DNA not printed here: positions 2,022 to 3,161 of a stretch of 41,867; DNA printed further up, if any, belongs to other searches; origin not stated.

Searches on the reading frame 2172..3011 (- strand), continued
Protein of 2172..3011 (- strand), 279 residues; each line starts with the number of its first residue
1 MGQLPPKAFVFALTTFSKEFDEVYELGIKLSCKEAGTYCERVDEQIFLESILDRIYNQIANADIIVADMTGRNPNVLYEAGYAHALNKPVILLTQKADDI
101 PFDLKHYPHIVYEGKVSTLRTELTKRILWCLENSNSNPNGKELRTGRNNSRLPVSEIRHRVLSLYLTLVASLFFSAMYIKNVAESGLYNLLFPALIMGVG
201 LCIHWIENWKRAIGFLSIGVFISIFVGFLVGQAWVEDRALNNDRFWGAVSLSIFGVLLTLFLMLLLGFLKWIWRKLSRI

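Call 15: find_encoding_contigs(protein=P0022, flank=8000, max_places=3)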
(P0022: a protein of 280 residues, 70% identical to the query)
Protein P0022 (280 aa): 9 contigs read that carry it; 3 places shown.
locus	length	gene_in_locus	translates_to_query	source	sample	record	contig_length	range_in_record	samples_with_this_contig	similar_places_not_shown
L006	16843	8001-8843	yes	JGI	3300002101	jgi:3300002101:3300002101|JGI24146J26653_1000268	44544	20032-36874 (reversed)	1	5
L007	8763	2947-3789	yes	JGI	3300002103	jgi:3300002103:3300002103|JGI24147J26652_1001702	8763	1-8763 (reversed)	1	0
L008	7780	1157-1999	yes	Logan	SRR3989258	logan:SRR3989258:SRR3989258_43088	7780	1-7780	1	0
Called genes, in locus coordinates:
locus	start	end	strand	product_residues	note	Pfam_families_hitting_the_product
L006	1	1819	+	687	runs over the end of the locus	PF03457:HA (weak)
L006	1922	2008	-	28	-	-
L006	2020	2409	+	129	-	-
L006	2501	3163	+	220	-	PF00149:Metallophos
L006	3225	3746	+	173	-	-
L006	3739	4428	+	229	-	-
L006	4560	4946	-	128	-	PF12680:SnoaL_2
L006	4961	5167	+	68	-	-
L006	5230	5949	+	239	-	-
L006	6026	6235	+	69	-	PF07505:DUF5131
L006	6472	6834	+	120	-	-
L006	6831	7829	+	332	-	PF15731:MqsA_antitoxin, PF13274:SocA_Panacea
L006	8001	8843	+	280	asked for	PF05014:Nuc_deoxyrib_tr (weak)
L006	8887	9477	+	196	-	-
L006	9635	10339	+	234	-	PF03372:Exo_endo_phos, PF14529:Exo_endo_phos_2 (weak)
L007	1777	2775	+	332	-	PF15731:MqsA_antitoxin, PF13274:SocA_Panacea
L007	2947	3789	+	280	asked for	PF05014:Nuc_deoxyrib_tr (weak)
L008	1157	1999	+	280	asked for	PF05014:Nuc_deoxyrib_tr (weak)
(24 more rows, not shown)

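Call 20: search_protein_families(library=pfam, proteins=[P0017, P0022, P0054, P0113, P0004, P0059], max_evalue=1)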
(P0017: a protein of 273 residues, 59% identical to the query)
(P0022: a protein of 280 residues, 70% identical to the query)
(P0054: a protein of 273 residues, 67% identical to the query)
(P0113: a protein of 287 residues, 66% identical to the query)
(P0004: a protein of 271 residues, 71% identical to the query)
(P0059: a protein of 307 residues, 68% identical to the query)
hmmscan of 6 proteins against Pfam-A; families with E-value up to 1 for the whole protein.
P0017 (273 aa): 2 families
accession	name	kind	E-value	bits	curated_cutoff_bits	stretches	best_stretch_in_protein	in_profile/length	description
PF05014.21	Nuc_deoxyrib_tr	-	1.9e-06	28.4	28.8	1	49-137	50-113/117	Nucleoside 2-deoxyribosyltransferase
PF18826.6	bVLRF1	-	0.14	12.6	27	1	29-88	49-110/145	Bacteroidetes VLRF1 release factor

P0022 (280 aa): 1 family
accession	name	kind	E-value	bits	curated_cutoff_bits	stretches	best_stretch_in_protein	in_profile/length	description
PF05014.21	Nuc_deoxyrib_tr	-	2.7e-07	31.2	28.8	1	48-100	49-103/117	Nucleoside 2-deoxyribosyltransferase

P0054 (273 aa): 1 family
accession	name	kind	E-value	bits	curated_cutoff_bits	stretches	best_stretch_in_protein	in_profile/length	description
PF05014.21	Nuc_deoxyrib_tr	-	4.8e-08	33.6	28.8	1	50-135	51-111/117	Nucleoside 2-deoxyribosyltransferase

P0113 (287 aa): 2 families
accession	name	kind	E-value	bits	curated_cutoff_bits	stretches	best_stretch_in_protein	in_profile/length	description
PF05014.21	Nuc_deoxyrib_tr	-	1.8e-06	28.5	28.8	1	56-100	57-103/117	Nucleoside 2-deoxyribosyltransferase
PF18826.6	bVLRF1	-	0.18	12.2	27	1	29-87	49-109/145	Bacteroidetes VLRF1 release factor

P0004 (271 aa): 2 families
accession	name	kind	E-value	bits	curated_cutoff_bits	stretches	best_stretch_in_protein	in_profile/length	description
PF05014.21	Nuc_deoxyrib_tr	-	7.2e-07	29.8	28.8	1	48-100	49-103/117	Nucleoside 2-deoxyribosyltransferase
PF11589.14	DUF3244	-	0.22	12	25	0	175-199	66-90/96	Domain of unknown function (DUF3244)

P0059 (307 aa): 2 families
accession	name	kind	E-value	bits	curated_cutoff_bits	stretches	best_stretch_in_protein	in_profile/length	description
PF05014.21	Nuc_deoxyrib_tr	-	1.7e-05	25.4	28.8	1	70-123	48-103/117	Nucleoside 2-deoxyribosyltransferase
PF10307.15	HAD_SAK_1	-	0.16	12.2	25.6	1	50-102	38-91/203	HAD domain family 1 in Swiss Army Knife RNA repair proteins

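Call 21: find_encoding_contigs(protein=P0001, flank=10000, max_places=2)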
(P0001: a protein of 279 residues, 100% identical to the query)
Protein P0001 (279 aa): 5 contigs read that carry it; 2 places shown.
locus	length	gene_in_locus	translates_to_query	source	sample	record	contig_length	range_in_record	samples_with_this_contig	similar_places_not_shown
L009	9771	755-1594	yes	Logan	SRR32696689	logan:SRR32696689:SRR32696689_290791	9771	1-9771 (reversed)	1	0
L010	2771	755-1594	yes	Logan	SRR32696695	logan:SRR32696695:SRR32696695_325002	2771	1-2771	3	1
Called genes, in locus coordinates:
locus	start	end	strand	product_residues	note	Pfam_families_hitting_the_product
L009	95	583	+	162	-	PF01196:Ribosomal_L17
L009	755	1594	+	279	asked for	PF05014:Nuc_deoxyrib_tr (weak)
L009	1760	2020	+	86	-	-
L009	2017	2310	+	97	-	PF05016:ParE_toxin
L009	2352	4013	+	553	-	PF17391:Urocanase_N, PF01175:Urocanase, PF17392:Urocanase_C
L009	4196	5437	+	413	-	PF01979:Amidohydro_1, PF07969:Amidohydro_3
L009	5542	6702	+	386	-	-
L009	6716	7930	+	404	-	-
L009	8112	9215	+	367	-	PF00989:PAS, PF08448:PAS_4 (faint), PF13188:PAS_8 (weak), PF24820:Diguanyl_cycl_sensor (faint), PF13426:PAS_9, PF00512:HisKA, PF02518:HATPase_c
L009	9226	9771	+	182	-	?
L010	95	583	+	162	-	PF01196:Ribosomal_L17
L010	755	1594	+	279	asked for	PF05014:Nuc_deoxyrib_tr (weak)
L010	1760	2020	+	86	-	-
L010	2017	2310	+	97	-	PF05016:ParE_toxin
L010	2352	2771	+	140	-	?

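Call 25: find_related_loci(query=A1, collection=genome_contigs, flank=10000)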
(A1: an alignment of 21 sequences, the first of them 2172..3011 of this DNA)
Query A1 (279 aa) in genome_contigs; peptide patterns used: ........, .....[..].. (x = any residue, [..] = any of these).
404 stretches matched a pattern; 371 encode a relative of the query (tblastn E <= 1e-3); the best 80 are kept; 80 distinct loci.
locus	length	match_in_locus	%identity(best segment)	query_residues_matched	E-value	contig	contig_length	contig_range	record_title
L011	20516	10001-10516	59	1-168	2e-63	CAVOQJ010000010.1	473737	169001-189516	MAG: Blastocatellia bacterium isolate MFD09848.bin.2.92 genome assembly, contig: contig_20733, whole genome shotgun sequ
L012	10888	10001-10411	68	1-141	1e-62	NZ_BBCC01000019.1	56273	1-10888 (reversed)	Desulfosarcina cetonica JCM 12296, whole genome shotgun sequence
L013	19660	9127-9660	58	1-168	1e-62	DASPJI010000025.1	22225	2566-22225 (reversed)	MAG TPA_asm: Thermoanaerobaculia bacterium isolate SMAG_U12005 k141_288332, whole genome shotgun sequence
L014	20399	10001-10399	69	1-133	2e-62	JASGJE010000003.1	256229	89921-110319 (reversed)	MAG: Chitinophagaceae bacterium isolate 5N400 JMF-2111-06-0005.ont.bin.400_2, whole genome shotgun sequence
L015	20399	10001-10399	68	1-133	7e-61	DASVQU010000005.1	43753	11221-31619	MAG TPA_asm: Pyrinomonadaceae bacterium isolate SMAG_U3216 k141_1349, whole genome shotgun sequence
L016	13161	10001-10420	66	1-139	2e-60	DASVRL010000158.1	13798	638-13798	MAG TPA_asm: Pyrinomonadaceae bacterium isolate SMAG_U3235 k141_17447, whole genome shotgun sequence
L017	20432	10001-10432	61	1-144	3e-60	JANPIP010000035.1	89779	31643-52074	MAG: Chitinophagales bacterium isolate VAR_61_metabat_56 VAR_61_k141_2537195, whole genome shotgun sequence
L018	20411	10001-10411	66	6-142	3e-60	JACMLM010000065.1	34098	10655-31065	MAG: Anaerolineales bacterium isolate ES-bin-309 ES-bin-309-contig-k141_12706277, whole genome shotgun sequence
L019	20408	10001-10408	67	1-136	1e-59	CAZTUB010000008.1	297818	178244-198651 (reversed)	MAG TPA_asm: uncultured Clostridia bacterium isolate binchicken_co174_39 genome assembly, contig: NODE_14_length_297818_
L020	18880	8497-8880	73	6-133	2e-59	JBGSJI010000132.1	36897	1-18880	MAG: Limnoglobus sp. isolate JTS-AC153 k141_1766076, whole genome shotgun sequence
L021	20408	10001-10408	67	1-133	7e-59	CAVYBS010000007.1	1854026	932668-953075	MAG: uncultured bacterium isolate MFD01213.bin.2.30 genome assembly, contig: contig_4297, whole genome shotgun sequence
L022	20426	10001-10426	64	6-144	2e-58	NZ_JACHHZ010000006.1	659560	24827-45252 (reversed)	Povalibacter uvarum strain DSM 26723 Ga0415266_06, whole genome shotgun sequence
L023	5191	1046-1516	59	1-148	1e-58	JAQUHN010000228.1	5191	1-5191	MAG: Geobacteraceae bacterium isolate STCSWMC_38 NODE_57975_length_5191_cov_4.364139_ST_CSWMC, whole genome shotgun sequ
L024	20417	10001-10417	62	6-144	2e-58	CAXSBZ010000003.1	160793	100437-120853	MAG: uncultured Sphingobacteriaceae bacterium isolate private_VT22_metawrap_bin.9 genome assembly, contig: private_VT22_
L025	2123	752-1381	50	1-192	4e-59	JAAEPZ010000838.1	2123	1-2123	MAG: bacterium isolate Gpa_5 GpaG_CONTIG4333158, whole genome shotgun sequence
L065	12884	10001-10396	64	6-137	6e-54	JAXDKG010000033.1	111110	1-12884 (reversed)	MAG: Acidobacteriota bacterium isolate BP_59 scaffold_2354015, whole genome shotgun sequence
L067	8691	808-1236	59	1-143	4e-54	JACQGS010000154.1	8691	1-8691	MAG: Chloroflexi bacterium isolate NC_groundwater_1079_Ag_S2p5_56_76 S_2p5_S6_coassembly_k141_2781117, whole genome shot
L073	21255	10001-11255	59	7-255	5e-53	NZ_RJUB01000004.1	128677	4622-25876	Ferruginibacter sp. HRS2-29 jcf7180000032026, whole genome shotgun sequence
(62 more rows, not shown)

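Call 26: find_related_loci(query=A1, collection=viral_contigs, flank=10000)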
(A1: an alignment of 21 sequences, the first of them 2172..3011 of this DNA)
Query A1 (279 aa) in viral_contigs; peptide patterns used: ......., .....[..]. (x = any residue, [..] = any of these).
176 stretches matched a pattern; 20 encode a relative of the query (tblastn E <= 1e-3); 20 distinct loci.
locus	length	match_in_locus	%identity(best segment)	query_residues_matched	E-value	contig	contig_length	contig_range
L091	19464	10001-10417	65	1-133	1e-58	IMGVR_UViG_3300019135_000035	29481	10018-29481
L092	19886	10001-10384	63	6-133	9e-53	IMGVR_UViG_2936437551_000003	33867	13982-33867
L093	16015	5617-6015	62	6-137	7e-53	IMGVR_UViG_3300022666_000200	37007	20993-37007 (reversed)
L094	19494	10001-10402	60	6-136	7e-50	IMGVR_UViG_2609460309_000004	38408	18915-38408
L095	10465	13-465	52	7-156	1e-46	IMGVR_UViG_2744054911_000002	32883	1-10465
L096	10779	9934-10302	58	7-129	2e-45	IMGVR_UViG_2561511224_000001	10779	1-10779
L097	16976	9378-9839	50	7-159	2e-45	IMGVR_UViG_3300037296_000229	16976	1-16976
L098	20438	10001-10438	51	4-146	5e-45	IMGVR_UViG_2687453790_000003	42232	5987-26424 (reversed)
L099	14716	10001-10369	56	7-129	1e-43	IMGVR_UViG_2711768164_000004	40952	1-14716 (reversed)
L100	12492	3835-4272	49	3-145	4e-43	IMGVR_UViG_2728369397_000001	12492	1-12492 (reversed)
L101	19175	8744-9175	53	7-147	8e-43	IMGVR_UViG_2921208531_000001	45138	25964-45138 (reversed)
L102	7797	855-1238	45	13-138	1e-29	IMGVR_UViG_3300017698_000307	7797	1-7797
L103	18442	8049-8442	59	2-133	6e-40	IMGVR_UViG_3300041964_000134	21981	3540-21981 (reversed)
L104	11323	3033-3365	39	7-117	5e-21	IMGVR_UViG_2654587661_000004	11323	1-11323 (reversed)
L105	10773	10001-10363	40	5-127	1e-20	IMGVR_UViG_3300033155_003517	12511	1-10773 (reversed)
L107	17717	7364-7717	36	12-127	2e-19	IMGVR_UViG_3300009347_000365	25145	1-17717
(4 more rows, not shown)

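Call 29: predict_structure(alignment_id=A1)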
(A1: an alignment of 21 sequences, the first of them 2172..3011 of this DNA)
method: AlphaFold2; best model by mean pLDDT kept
length: 279 residues; sequences in the alignment: 21
mean_pLDDT: 81.2   pTM: 0.55
mean pLDDT of the five models: 81.2, 79.9, 78.3, 77.7, 77.7
residues with pLDDT >= 90: 107; 70-90: 115; 50-70: 46; < 50: 11
segments of 3 or more residues with pLDDT < 50: 146-152
pLDDT, mean of each block of 10 residues (from residue 1): 86 92 97 97 84 92 95 85 94 94 91 97 97 73 48 61 83 78 72 73 58 58 74 60 73 85 90 85
secondary structure, 60 per line:
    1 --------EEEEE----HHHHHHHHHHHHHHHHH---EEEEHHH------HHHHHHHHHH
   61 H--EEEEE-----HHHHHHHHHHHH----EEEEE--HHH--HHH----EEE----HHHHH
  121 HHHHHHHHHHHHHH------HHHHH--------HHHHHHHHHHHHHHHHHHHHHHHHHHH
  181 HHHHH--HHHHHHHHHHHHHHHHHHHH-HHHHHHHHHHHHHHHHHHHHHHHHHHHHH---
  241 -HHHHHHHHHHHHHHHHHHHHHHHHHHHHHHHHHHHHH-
elements in order: E9-13 H18-34 E38-41 H51-61 E64-68 H74-85 E90-94 E109-111 H116-134 H141-145 H154-185 H188-207 H209-237 H242-278

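Call 34: fold_search(model_id=the predicted structure, library=pdb)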
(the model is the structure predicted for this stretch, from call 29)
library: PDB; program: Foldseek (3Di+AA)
matches with E <= 10: 1585; with E <= 0.001: 75
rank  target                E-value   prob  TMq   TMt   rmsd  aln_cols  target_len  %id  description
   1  8qc0_A                1.2e-05  1.00  0.30  0.53   2.7       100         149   19  Nucleoside 2'deoxyribosyltransferase from Chroococcidiopsis thermalis PCC 7203 WT ribosylated (released 2024-02-21)
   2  8pqq_D                1.3e-05  1.00  0.31  0.54   3.9       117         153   19  Nucleoside 2'deoxyribosyltransferase from Chroococcidiopsis thermalis PCC 7203 E88Q Mutant bound to Clofarabine (released 2024-02-21)
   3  7o62_C                1.6e-05  1.00  0.34  0.66   3.9       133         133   22  Crystal structure of a 2`-deoxyribosyltransferase from the psychrophilic bacterium Desulfotalea psychrophila. (released 2021-10-20)
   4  2a0k_A                2.6e-05  1.00  0.35  0.57   5.0       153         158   16  Crystal structure of Nucleoside 2-deoxyribosyltransferase from Trypanosoma brucei at 1.8 A resolution (released 2005-07-26)
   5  8pqr_D                2.8e-05  1.00  0.36  0.61   4.3       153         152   18  Nucleoside 2'deoxyribosyltransferase from Chroococcidiopsis thermalis PCC 7203 WT bound to DAD_Immucillin-H (released 2024-02-21)
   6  8rpt_A                3.2e-05  1.00  0.35  0.67   3.3       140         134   17  Crystal structure of human DNPH1 mutant- D80A (released 2024-11-20)
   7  9emx_B                3.4e-05  1.00  0.31  0.53   5.8       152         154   18  Nucleoside 2'deoxyribosyltransferase from Chroococcidiopsis thermalis PCC 7203 Double Mutant Y7F A9S bound to Cordycep (released 2025-05-07)
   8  8pqt_A                4.3e-05  1.00  0.29  0.51   2.9       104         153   19  Nucleoside 2'deoxyribosyltransferase from Chroococcidiopsis thermalis PCC 7203 WT bound to Bis-Tris (released 2024-02-21)
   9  9emx_A                4.3e-05  1.00  0.29  0.51   3.0       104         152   19  Nucleoside 2'deoxyribosyltransferase from Chroococcidiopsis thermalis PCC 7203 Double Mutant Y7F A9S bound to Cordycep (released 2025-05-07)
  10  8pqq_A                5.2e-05  1.00  0.30  0.52   2.9       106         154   17  Nucleoside 2'deoxyribosyltransferase from Chroococcidiopsis thermalis PCC 7203 E88Q Mutant bound to Clofarabine (released 2024-02-21)
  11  9ia6_A                5.2e-05  1.00  0.34  0.68   4.0       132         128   21  Crystal structure of DNPH1 bound by compound 3. (released 2025-11-12)
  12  9i9q_D                5.9e-05  1.00  0.35  0.67   4.4       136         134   21  Crystal structure of DNPH1 bound by compound 2. (released 2025-11-12)
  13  9ia6_C                6.3e-05  1.00  0.35  0.70   3.6       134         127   19  Crystal structure of DNPH1 bound by compound 3. (released 2025-11-12)
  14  4jen_A                7.1e-05  1.00  0.33  0.72   3.5       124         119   20  Structure of Clostridium botulinum CMP N-glycosidase, BcmB (released 2013-09-11)
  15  9ia6_B                7.6e-05  1.00  0.34  0.64   4.2       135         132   19  Crystal structure of DNPH1 bound by compound 3. (released 2025-11-12)
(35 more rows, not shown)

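Call 36: predict_structure(alignment_id=A2)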
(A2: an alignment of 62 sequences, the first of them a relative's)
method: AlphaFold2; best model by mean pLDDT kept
length: 273 residues; sequences in the alignment: 62
mean_pLDDT: 93.0   pTM: 0.84
mean pLDDT of the five models: 93.0, 91.8, 91.7, 89.9, 89.7
residues with pLDDT >= 90: 223; 70-90: 45; 50-70: 5; < 50: 0
segments of 3 or more residues with pLDDT < 50: none
pLDDT, mean of each block of 10 residues (from residue 1): 80 93 97 97 82 91 97 92 93 95 89 95 97 91 94 95 88 94 96 97 98 97 95 97 90 95 93 67
secondary structure, 60 per line:
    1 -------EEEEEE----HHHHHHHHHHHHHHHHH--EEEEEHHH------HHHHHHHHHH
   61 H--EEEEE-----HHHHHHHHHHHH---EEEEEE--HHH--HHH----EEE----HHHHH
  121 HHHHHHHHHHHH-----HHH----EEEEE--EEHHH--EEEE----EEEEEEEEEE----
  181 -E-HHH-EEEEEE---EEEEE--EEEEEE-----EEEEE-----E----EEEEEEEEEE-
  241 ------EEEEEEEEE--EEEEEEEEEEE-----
elements in order: E8-13 H18-34 E37-41 H51-61 E64-68 H74-85 E89-94 E109-111 H116-132 E145-149 E159-162 E167-176 E188-193 E197-201 E204-209 E215-219 E230-239 E247-255 E258-268

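Call 39: list_cluster_members(proteins=[window:2172-3011:-, window:3183-3671:-, window:3768-4754:-, window:1456-1749:-, window:1746-2006:-])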
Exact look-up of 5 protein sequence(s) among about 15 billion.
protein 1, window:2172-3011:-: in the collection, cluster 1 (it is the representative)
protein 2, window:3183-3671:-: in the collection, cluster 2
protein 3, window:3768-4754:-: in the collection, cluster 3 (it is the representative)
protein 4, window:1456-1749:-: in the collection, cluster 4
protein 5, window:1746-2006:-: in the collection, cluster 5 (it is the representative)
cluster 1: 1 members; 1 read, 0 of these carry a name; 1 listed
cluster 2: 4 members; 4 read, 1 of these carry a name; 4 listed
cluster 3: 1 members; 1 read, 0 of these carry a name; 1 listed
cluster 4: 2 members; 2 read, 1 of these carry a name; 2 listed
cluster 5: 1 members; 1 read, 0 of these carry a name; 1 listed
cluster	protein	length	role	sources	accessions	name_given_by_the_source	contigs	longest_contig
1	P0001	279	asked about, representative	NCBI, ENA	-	-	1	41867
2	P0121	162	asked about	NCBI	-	-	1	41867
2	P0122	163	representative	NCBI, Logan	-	-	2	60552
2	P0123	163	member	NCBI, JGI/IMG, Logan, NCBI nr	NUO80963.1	50S ribosomal protein L17 [candidate division KSB1 bacterium]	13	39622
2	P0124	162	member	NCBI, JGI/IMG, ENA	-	-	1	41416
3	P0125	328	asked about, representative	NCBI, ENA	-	-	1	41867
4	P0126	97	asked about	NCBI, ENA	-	-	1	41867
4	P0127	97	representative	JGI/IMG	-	toxin ParE1/3/4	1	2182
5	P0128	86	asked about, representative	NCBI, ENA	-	-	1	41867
